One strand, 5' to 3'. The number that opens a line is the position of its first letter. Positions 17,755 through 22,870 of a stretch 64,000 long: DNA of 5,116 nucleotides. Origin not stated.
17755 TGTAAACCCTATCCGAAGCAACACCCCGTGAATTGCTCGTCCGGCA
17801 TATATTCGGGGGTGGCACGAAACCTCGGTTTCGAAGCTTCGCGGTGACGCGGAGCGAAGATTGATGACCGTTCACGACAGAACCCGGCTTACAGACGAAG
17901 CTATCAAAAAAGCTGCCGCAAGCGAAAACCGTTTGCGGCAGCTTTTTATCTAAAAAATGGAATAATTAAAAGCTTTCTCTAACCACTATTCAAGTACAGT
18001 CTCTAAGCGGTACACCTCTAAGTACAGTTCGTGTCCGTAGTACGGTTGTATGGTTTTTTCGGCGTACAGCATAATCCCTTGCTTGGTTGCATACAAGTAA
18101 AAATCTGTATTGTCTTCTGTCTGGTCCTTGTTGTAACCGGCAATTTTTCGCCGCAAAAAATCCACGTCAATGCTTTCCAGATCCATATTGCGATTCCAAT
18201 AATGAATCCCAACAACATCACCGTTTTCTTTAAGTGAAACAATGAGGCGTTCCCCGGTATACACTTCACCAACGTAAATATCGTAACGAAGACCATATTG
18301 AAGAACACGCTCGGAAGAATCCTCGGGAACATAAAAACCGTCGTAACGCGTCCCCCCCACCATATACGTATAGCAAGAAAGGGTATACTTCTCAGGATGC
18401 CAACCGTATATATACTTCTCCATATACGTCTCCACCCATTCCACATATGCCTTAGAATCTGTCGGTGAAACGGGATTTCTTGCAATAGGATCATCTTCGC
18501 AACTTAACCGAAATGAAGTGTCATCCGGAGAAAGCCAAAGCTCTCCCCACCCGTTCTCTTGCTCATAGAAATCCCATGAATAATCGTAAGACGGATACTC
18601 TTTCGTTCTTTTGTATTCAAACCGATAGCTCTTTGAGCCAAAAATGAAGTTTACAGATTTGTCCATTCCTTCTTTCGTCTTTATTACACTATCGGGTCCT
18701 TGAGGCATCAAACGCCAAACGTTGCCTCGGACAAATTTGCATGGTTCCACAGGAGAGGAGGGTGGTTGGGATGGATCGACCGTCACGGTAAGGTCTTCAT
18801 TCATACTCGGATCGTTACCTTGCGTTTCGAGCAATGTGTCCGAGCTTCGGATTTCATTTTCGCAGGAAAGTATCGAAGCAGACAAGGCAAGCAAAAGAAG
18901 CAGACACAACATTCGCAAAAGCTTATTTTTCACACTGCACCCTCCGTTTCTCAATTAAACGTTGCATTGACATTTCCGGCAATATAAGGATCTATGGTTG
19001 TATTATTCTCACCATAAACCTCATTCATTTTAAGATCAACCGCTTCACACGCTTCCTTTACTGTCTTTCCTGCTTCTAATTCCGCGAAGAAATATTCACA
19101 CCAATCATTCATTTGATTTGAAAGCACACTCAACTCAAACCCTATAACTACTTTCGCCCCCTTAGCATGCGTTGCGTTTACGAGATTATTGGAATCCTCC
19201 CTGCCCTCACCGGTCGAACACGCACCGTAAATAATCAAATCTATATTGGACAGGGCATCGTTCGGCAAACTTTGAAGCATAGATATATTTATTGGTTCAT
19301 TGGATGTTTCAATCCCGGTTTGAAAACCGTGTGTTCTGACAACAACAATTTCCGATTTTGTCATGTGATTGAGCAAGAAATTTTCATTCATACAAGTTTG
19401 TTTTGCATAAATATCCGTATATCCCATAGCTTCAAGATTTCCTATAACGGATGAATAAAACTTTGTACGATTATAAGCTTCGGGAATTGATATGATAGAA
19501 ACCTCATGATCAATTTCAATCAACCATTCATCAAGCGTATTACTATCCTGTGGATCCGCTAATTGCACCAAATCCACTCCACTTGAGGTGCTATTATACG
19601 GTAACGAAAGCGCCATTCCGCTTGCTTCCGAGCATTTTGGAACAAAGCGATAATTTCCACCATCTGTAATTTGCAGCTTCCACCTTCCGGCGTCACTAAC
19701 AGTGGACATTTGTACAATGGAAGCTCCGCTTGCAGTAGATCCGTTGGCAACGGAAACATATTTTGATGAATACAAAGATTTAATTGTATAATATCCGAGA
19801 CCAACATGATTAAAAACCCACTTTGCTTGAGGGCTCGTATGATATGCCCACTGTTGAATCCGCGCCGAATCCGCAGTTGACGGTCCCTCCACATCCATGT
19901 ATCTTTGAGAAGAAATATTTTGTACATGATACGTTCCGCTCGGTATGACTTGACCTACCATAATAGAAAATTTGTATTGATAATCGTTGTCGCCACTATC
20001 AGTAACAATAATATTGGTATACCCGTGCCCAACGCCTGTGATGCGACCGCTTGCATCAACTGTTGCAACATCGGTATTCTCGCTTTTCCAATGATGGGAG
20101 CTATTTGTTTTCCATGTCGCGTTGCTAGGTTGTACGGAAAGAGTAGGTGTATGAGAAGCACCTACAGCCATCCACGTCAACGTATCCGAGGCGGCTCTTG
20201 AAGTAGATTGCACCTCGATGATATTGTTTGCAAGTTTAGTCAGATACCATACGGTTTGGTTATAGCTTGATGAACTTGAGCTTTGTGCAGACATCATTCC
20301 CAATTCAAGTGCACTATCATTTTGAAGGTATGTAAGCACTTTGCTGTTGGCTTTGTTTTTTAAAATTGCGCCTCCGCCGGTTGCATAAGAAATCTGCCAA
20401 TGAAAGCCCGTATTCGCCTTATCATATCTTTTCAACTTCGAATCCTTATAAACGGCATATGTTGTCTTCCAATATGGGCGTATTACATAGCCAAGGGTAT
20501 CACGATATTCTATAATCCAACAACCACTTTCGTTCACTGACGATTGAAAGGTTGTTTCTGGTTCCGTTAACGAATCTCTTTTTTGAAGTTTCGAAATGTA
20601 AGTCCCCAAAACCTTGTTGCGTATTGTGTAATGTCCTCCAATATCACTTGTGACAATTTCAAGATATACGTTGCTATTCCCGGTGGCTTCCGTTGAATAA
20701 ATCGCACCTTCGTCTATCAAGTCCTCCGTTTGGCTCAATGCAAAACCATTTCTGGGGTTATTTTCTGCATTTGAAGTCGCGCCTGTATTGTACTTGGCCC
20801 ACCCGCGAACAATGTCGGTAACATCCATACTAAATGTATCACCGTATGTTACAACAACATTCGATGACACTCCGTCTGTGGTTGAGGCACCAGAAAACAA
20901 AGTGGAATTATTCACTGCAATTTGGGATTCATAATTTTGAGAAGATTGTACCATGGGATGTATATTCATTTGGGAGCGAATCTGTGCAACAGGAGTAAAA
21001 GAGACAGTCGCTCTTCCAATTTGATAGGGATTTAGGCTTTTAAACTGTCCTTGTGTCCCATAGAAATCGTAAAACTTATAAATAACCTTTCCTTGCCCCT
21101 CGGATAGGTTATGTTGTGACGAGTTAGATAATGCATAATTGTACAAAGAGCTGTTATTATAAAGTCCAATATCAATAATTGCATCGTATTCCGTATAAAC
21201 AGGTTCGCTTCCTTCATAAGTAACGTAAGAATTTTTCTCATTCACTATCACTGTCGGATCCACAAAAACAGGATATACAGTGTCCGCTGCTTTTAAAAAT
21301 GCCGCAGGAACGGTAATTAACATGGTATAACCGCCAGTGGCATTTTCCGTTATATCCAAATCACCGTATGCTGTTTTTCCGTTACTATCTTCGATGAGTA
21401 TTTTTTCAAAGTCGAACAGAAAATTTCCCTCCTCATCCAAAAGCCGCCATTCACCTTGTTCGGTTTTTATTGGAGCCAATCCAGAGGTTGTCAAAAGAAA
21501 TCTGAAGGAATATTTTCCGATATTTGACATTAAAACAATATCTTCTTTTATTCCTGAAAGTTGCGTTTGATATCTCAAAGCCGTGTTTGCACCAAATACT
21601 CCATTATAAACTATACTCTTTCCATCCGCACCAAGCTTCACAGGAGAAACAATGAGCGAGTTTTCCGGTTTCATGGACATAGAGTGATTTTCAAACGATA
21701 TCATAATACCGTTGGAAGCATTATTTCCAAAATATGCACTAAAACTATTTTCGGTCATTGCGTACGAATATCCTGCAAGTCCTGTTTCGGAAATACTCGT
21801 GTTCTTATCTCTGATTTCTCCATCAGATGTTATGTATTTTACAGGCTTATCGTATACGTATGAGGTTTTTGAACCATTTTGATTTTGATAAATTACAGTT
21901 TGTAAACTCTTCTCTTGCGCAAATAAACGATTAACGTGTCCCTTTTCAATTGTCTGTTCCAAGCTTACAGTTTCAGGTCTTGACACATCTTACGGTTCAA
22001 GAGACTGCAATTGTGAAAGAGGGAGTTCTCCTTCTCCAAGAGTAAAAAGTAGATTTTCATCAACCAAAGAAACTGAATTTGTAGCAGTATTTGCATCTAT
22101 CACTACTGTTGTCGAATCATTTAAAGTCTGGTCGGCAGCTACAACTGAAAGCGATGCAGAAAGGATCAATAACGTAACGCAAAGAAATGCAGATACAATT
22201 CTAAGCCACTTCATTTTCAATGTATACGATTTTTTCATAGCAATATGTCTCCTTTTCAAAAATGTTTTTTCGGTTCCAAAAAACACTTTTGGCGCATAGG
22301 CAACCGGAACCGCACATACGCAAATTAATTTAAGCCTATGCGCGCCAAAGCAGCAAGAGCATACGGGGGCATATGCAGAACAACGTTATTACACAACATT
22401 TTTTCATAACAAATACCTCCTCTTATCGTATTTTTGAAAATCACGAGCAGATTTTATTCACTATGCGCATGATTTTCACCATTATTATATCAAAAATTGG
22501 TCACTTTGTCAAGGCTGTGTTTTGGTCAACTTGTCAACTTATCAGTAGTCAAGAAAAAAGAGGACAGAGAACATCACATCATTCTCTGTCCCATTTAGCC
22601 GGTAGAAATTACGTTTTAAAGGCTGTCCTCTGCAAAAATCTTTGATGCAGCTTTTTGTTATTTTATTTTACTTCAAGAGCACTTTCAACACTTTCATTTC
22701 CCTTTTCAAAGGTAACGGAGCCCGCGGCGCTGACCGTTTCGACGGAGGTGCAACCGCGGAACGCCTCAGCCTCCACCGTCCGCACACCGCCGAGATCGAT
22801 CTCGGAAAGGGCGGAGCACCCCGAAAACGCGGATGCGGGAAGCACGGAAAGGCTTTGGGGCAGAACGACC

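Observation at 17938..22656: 4.7 kb low-GC insertion flanked by a 10-bp direct repeat, placed exactly at the rnpB terminator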

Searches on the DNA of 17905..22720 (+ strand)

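Call 90: search_dna_similar(query=window:17905-22720:+, collection=plasmids, mode=distant, max_rows=5)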
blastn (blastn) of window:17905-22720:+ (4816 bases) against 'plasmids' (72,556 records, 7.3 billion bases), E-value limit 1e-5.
No match.

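Call 91: search_dna_similar(query=window:17905-22720:+, collection=phages, mode=distant, max_rows=5)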
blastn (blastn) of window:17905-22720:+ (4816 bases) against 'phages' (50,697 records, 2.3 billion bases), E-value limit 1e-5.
No match.
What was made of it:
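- On Transposon or insertion cassette with target-site duplication (IS / MIC type): No plasmid or phage match (calls 90, 91).
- Tried and rejected: Plasmids and phages by DNA gave no match (calls 90, 91).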

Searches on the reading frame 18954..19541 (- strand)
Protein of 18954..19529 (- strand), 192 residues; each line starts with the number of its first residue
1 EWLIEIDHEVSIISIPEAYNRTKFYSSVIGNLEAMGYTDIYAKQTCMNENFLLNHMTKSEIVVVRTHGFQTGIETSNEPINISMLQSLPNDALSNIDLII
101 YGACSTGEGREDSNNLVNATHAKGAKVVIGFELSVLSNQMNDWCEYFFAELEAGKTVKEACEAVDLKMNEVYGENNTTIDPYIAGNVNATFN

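Call 48: search_protein_families(library=pfam, proteins=[window:18954-19529:-], max_evalue=1)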
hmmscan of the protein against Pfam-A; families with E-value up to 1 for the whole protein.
window:18954-19529:- (192 aa): 2 families
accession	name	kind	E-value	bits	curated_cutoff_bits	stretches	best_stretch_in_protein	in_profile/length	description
PF12770.12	CHAT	-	2e-06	27.9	24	1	51-170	134-268/289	CHAT domain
PF01827.32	FTH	-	0.18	12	22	1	81-135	32-80/141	FTH domain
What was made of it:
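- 18954..19541 (-): C-terminal clan-CD (CHAT/gingipain-like) cysteine-peptidase-like domain. Pfam CHAT, 27.9 bits against a cut-off of 24 (call 48).
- On Clan CD cysteine peptidase (CHAT / gingipain-like): Pfam CHAT, 27.9 bits (call 48).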

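Call 57: search_solved_structures(query=A1, max_evalue=1)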
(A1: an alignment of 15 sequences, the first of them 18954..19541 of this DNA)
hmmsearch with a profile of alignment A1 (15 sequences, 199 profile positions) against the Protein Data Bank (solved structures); distinct sequences matched with E-value up to 1: 6.
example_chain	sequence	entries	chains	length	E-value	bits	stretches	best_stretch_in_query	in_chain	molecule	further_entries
4epi_A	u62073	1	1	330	0.11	15.4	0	149-192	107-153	Pesticin, Lysozyme Chimera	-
4arj_A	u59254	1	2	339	0.12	15.3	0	149-192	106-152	PESTICIN, LYSOZYME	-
4exm_A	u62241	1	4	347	0.15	15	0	149-192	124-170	Pesticin, Lysozyme Chimera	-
5u1s_A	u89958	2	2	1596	0.27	14.1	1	9-83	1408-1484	Separin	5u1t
8rot_B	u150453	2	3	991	0.39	13.7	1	89-135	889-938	CHAT domain-containing protein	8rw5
4lvi_A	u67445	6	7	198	0.55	13.2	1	2-55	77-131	Plasmid recombination enzyme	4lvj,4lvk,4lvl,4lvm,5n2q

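Call 62: predict_structure(alignment_id=A1)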
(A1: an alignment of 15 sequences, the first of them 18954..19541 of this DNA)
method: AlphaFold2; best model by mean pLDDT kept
length: 196 residues; sequences in the alignment: 15
mean_pLDDT: 90.7   pTM: 0.88
mean pLDDT of the five models: 90.7, 90.7, 90.1, 89.6, 89.0
residues with pLDDT >= 90: 156; 70-90: 26; 50-70: 6; < 50: 8
segments of 3 or more residues with pLDDT < 50: 1-8
pLDDT, mean of each block of 10 residues (from residue 1): 45 92 85 96 93 93 96 95 96 96 96 92 98 93 93 98 96 83 87 93
secondary structure, 60 per line:
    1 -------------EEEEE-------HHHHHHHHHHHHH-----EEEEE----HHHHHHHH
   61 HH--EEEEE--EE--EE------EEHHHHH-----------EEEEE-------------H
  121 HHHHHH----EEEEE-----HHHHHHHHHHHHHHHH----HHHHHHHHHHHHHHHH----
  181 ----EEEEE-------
elements in order: E14-18 H26-38 E44-48 H53-62 E65-69 H86-90 E102-106 H120-126 E131-135 H141-156 H161-176 E185-189
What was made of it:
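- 18954..19541 (-): Model pLDDT 90.7 (call 62).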

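Call 66: fold_search(model_id=the predicted structure, library=pdb)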
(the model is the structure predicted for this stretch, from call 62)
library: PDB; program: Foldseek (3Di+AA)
matches with E <= 10: 1488; with E <= 0.001: 57
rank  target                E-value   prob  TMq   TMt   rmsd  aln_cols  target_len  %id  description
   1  8tl0_C                9.7e-10  1.00  0.65  0.30   4.8       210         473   14  Structure of activated SAVED-CHAT filament (released 2024-03-06)
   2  8tl0_D                8.6e-09  1.00  0.65  0.30   5.0       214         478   14  Structure of activated SAVED-CHAT filament (released 2024-03-06)
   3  8tl0_A                9.2e-09  1.00  0.63  0.29   6.9       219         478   14  Structure of activated SAVED-CHAT filament (released 2024-03-06)
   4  8tl0_B                1.4e-08  1.00  0.68  0.31   4.4       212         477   14  Structure of activated SAVED-CHAT filament (released 2024-03-06)
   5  8eey_B                2.4e-08  1.00  0.61  0.18   4.6       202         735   17  Cas7-11 in complex with DR-mismatched target RNA, Csx29 and Csx30 (released 2022-11-16)
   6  1cvr                  1.8e-07  1.00  0.76  0.37   4.1       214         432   13  Crystal structure of the Arg specific cysteine proteinase gingipain R (RGPB) (released 2000-03-01)
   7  8tl0_I                2.0e-07  1.00  0.61  0.28   5.6       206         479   14  Structure of activated SAVED-CHAT filament (released 2024-03-06)
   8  7y84_C                3.0e-07  1.00  0.57  0.20   5.4       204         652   13  CryoEM structure of type III-E CRISPR Craspase gRAMP-crRNA in complex with TPR-CHAT protease (released 2022-12-14)
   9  4ief_D                3.6e-07  1.00  0.77  0.38   3.1       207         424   13  Complex of Porphyromonas gingivalis RgpB pro- and mature domains (released 2013-04-10)
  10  4ief_B                7.3e-07  1.00  0.76  0.38   3.3       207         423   12  Complex of Porphyromonas gingivalis RgpB pro- and mature domains (released 2013-04-10)
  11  7y8t_B                8.9e-07  1.00  0.54  0.18   5.8       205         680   14  Structure of Cas7-11-crRNA in complex with TPR-CHAT (released 2023-06-28)
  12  6i9a_A                1.0e-06  1.00  0.66  0.32   4.9       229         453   16  Porphyromonas gingivalis gingipain K (Kgp) in complex with inhibitor KYT-36 (released 2019-03-13)
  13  4rbm                  1.1e-06  1.00  0.64  0.31   4.9       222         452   17  Porphyromonas gingivalis gingipain K (Kgp) catalytic and immunoglobulin superfamily-like domains (released 2014-10-08)
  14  8d9f_A                1.6e-06  1.00  0.57  0.19   5.6       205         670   13  gRAMP-TPR-CHAT (Craspase) (released 2023-06-14)
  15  7xsq_B                1.7e-06  1.00  0.57  0.19   6.0       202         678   14  Structure of the Craspase (released 2022-11-09)
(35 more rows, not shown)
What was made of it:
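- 18954..19541 (-): Foldseek matches: SAVED-CHAT 8tl0 at E 1e-9, gingipain R at TM 0.76-0.77 (call 66).
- On Clan CD cysteine peptidase (CHAT / gingipain-like): Foldseek hits to 8tl0, 8eey, 1cvr and 4ief (call 66).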

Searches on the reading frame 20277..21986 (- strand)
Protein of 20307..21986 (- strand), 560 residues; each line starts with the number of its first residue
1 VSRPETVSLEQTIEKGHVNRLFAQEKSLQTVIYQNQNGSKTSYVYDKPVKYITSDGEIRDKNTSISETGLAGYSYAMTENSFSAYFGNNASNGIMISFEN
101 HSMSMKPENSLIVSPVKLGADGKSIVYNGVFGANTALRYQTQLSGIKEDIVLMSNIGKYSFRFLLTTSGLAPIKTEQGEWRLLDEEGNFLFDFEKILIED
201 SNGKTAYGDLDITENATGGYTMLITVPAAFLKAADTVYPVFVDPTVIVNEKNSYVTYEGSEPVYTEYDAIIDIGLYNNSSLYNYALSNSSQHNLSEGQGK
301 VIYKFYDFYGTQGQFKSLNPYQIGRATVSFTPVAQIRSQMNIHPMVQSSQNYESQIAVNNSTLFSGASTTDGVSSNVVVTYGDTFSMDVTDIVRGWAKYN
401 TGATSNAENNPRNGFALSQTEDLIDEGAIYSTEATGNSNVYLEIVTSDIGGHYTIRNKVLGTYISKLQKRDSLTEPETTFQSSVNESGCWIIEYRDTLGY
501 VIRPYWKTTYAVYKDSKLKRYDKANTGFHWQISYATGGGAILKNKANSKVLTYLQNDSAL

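Call 48: search_protein_families(library=pfam, proteins=[window:20307-21986:-], max_evalue=1)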
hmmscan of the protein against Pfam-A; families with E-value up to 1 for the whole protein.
window:20307-21986:- (560 aa): 1 family
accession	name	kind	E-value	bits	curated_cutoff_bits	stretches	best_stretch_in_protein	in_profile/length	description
PF14200.12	RicinB_lectin_2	-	0.02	16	25.6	0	523-554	45-76/89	Ricin-type beta-trefoil lectin domain-like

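Call 85: predict_structure(alignment_id=A3)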
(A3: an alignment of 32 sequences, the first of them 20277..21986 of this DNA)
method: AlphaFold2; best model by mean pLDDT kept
length: 570 residues; sequences in the alignment: 32
mean_pLDDT: 87.5   pTM: 0.86
mean pLDDT of the five models: 87.5, 85.8, 78.7, 77.6, 76.7
residues with pLDDT >= 90: 344; 70-90: 177; 50-70: 37; < 50: 12
segments of 3 or more residues with pLDDT < 50: 470-474, 566-570
pLDDT, mean of each block of 10 residues (from residue 1): 84 91 90 92 95 88 95 95 95 94 88 87 94 94 93 94 95 88 93 90 89 90 95 94 90 77 84 94 88 91 96 91 97 88 95 91 93 89 90 97 95 95 79 86 95 80 63 52 66 91 87 84 90 82 88 61 42
secondary structure, 60 per line:
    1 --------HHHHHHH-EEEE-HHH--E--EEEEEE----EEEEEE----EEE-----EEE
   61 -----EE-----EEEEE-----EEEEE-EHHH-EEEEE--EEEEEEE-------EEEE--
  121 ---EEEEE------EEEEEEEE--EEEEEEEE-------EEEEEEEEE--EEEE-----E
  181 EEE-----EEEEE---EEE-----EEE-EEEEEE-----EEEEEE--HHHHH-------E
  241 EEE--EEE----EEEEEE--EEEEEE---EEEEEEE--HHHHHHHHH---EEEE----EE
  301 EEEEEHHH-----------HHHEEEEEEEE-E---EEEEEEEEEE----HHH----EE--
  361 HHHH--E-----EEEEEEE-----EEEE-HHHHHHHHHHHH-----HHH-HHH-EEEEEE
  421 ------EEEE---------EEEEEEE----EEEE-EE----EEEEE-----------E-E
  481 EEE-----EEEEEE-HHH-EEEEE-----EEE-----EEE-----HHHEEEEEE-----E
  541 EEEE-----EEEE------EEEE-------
elements in order: H9-15 E17-20 E30-35 E40-45 E50-52 E58-60 E73-77 E83-87 E94-98 E101-107 E115-118 E124-128 E135-142 E145-152 E160-168 E171-174 E180-183 E189-193 E197-199 E205-207 E209-214 E220-225 H228-232 E240-243 E246-248 E253-258 E261-266 E270-276 H279-287 E291-294 E299-305 E323-330 E336-345 H361-364 E373-379 E385-388 H390-401 E415-420 E427-430 E440-446 E451-454 E462-466 E480-483 E489-494 E500-504 E510-512 E518-520 E529-534 E540-544 E550-553 E560-563

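Call 87: fold_search(model_id=the predicted structure, library=pdb)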
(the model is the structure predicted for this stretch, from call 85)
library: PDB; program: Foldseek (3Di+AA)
matches with E <= 10: 1084; with E <= 0.001: 6
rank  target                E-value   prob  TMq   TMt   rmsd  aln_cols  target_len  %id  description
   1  2vse_A                2.9e-05  0.93  0.17  0.12  25.5       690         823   11  Structure and mode of action of a mosquitocidal holotoxin (released 2008-07-08)
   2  8i4m_A                3.2e-05  0.57  0.11  0.09  23.9       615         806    8  Portal-tail complex structure of the Cyanophage P-SCSP1u (released 2023-11-01)
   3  2vse_B                3.8e-05  0.90  0.17  0.12  26.3       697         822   11  Structure and mode of action of a mosquitocidal holotoxin (released 2008-07-08)
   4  3vsf_C                1.6e-04  0.97  0.18  0.21  22.4       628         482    8  Crystal structure of 1,3Gal43A, an exo-beta-1,3-Galactanase from Clostridium thermocellum (released 2012-12-05)
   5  9vvr_V                3.7e-04  0.35  0.11  0.09  23.2       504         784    8  Structure of the bacteriophage E1004 tail (released 2025-11-12)
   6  3vsf_A                3.9e-04  0.93  0.18  0.22  22.5       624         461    8  Crystal structure of 1,3Gal43A, an exo-beta-1,3-Galactanase from Clostridium thermocellum (released 2012-12-05)
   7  6euf_A                1.3e-03  0.82  0.17  0.20  22.6       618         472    9  The GH43, Beta 1,3 Galactosidase, BT0265 (released 2018-10-17)
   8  8fxs_A                3.0e-03  0.94  0.17  0.30  16.5       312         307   11  Crystal structure of human pro-TGF-beta2 in complex with Nb9 (released 2023-06-21)
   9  5vqp_A                3.2e-03  0.75  0.16  0.25  14.8       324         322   13  Crystal structure of human pro-TGF-beta1 (released 2017-11-15)
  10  7kwb_A                3.2e-03  0.13  0.10  0.12  24.8       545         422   10  Surface glycan-binding protein B from Bacteroides thetaiotaomicron (released 2021-02-17)
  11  6f9n_A                3.6e-03  0.08  0.09  0.06  26.3       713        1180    8  CRYSTAL STRUCTURE OF THE HUMAN CPSF160-WDR33 COMPLEX (released 2018-01-03)
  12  6lxh_A                4.2e-03  0.16  0.09  0.15  21.2       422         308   11  Staphylococcus aureus surface protein-sdrc (released 2020-04-22)
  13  9vjj_B                4.9e-03  0.80  0.17  0.28  17.0       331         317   11  Crystal Structure of human Latent TGF-beta1 in complex with SOF10 (released 2026-02-04)
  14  3p53_A                6.1e-03  0.38  0.15  0.18  27.2       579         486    9  Structure of fascin (released 2011-06-29)
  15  3p53_B                6.1e-03  0.33  0.15  0.17  26.9       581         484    9  Structure of fascin (released 2011-06-29)
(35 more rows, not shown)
